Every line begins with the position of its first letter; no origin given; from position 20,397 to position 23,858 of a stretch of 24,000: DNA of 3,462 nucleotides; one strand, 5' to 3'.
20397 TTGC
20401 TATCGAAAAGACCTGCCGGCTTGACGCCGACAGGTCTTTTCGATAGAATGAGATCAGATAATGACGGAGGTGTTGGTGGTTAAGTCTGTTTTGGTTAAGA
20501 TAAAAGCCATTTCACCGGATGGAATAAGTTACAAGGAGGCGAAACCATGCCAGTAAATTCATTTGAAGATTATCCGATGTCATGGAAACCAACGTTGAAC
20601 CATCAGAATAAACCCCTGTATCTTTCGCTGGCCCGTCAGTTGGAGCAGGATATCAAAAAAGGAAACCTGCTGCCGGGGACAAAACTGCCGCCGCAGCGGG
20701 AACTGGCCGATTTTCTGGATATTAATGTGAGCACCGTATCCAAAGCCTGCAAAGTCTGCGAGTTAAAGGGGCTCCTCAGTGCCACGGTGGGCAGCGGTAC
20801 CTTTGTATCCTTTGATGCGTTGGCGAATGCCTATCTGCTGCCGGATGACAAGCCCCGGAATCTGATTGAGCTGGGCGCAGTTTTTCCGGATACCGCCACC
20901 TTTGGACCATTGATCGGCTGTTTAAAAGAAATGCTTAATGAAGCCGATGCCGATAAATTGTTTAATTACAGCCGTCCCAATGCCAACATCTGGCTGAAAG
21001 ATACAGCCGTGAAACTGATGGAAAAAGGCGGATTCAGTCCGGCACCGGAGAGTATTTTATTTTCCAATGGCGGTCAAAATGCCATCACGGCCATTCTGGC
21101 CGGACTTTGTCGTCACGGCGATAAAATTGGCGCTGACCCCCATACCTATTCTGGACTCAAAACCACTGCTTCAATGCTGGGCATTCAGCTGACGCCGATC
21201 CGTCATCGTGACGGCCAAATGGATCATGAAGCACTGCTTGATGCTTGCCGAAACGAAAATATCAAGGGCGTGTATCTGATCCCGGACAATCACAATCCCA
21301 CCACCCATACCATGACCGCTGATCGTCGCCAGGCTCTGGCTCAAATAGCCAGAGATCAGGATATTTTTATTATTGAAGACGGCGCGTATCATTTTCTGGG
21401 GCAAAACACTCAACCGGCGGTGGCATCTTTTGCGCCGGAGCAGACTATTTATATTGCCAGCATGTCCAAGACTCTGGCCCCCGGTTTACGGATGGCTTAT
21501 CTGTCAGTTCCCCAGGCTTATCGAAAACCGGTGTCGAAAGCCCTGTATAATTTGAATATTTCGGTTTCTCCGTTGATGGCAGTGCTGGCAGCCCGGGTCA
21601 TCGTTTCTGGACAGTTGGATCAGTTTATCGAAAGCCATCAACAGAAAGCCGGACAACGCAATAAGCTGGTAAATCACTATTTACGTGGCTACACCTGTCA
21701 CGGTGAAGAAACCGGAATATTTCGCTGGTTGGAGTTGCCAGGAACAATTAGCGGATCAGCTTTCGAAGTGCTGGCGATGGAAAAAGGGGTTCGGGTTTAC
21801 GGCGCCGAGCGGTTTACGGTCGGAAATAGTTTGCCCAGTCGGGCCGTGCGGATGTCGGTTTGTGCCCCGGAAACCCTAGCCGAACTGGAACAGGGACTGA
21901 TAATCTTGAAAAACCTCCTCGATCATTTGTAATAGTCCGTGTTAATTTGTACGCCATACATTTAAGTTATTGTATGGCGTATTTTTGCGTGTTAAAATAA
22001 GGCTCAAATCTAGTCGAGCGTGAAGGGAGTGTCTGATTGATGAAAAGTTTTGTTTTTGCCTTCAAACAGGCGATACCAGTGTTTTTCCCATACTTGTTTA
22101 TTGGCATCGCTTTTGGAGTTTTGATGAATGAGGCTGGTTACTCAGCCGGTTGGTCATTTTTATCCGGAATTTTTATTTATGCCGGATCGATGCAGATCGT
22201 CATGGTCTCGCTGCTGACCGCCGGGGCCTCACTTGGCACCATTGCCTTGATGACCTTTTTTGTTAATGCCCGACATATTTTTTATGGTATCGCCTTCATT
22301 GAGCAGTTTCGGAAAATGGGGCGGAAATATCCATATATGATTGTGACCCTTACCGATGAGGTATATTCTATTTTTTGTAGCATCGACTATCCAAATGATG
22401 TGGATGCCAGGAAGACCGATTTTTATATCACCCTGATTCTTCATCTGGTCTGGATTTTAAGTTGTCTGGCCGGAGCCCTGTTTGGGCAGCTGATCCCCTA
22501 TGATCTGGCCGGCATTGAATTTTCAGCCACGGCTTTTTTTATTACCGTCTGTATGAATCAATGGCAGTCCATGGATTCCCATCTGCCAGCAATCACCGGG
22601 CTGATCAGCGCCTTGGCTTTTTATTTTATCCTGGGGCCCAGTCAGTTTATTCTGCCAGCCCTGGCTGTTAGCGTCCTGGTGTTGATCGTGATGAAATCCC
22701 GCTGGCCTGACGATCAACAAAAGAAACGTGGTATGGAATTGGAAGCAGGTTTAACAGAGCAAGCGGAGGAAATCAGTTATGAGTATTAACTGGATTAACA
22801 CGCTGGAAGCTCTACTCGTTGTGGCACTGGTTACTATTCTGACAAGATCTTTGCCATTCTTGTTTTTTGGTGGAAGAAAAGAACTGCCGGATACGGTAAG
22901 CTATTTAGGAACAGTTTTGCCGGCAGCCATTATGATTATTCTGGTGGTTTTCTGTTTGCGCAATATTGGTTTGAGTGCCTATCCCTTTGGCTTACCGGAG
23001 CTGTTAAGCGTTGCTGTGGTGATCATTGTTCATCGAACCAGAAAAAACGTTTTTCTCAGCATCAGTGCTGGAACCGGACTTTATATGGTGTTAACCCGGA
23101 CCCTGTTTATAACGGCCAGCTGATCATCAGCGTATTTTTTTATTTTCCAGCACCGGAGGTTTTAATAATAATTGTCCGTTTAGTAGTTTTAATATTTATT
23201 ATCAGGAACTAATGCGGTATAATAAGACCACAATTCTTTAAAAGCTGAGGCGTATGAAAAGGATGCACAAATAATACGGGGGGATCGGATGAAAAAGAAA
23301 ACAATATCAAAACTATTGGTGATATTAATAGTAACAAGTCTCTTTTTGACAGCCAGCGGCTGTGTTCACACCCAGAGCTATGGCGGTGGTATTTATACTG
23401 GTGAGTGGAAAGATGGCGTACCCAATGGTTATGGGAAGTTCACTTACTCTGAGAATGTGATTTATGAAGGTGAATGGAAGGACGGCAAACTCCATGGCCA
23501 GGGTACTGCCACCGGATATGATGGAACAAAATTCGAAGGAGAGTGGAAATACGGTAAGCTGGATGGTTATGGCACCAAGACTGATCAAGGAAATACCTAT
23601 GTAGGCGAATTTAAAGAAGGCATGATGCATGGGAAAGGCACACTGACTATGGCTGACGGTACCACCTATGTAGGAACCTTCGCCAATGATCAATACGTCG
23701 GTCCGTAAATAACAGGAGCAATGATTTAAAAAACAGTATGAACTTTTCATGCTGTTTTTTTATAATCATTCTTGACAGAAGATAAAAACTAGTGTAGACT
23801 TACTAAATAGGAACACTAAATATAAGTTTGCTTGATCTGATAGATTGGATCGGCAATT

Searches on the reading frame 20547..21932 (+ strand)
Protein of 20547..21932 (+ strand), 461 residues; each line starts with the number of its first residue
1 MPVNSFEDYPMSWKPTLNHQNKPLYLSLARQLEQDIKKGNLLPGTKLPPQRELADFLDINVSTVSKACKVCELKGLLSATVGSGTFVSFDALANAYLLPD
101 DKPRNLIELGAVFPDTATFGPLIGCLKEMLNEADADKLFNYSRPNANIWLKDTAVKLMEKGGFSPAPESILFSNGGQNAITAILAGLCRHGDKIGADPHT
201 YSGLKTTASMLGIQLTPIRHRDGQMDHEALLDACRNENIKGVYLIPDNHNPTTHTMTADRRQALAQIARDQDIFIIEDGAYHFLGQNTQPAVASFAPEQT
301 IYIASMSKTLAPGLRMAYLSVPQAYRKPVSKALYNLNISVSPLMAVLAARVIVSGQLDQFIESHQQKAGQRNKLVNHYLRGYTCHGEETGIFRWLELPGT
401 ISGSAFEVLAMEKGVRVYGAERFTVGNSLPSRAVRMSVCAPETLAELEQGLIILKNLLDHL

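Call 77: search_protein_families(library=pfam, proteins=[window:20547-21932:+], max_evalue=0.00001)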
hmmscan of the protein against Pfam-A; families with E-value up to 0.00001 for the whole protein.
window:20547-21932:+ (461 aa): 2 families
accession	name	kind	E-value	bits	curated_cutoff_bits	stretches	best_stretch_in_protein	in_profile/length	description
PF00155.27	Aminotran_1_2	-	1e-26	94.5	19.7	1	108-447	5-357/361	Aminotransferase class I and II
PF00392.27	GntR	-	2.9e-14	52.9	27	1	24-87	1-64/64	Bacterial regulatory proteins, gntR family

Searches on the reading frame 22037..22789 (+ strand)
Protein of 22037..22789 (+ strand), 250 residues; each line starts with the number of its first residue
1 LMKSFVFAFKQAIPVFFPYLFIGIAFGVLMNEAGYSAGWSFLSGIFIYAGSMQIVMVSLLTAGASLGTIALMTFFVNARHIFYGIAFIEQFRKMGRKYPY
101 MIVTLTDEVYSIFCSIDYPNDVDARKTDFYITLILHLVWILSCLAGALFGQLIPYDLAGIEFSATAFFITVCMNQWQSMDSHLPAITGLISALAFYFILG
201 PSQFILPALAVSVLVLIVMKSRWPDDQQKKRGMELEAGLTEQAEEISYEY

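Call 77: search_protein_families(library=pfam, proteins=[window:22037-22789:+], max_evalue=0.00001)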
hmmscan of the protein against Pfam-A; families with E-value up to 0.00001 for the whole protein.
window:22037-22789:+ (250 aa): 1 family
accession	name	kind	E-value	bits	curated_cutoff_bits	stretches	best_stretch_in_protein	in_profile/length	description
PF03591.19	AzlC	-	1.5e-38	132.8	32.1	1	14-153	1-137/137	AzlC protein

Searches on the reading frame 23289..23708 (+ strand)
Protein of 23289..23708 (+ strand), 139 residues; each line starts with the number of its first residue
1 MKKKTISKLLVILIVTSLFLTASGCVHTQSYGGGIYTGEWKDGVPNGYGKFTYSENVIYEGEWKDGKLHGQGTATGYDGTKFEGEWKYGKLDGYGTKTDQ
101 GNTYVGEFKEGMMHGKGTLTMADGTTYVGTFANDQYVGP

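Call 77: search_protein_families(library=pfam, proteins=[window:23289-23708:+], max_evalue=0.00001)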
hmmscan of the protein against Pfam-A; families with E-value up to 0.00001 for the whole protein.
window:23289-23708:+ (139 aa): 1 family
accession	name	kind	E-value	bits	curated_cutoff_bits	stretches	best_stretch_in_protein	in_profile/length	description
PF02493.26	MORN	-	6.7e-29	98.4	22.5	3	104-126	1-23/23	MORN repeat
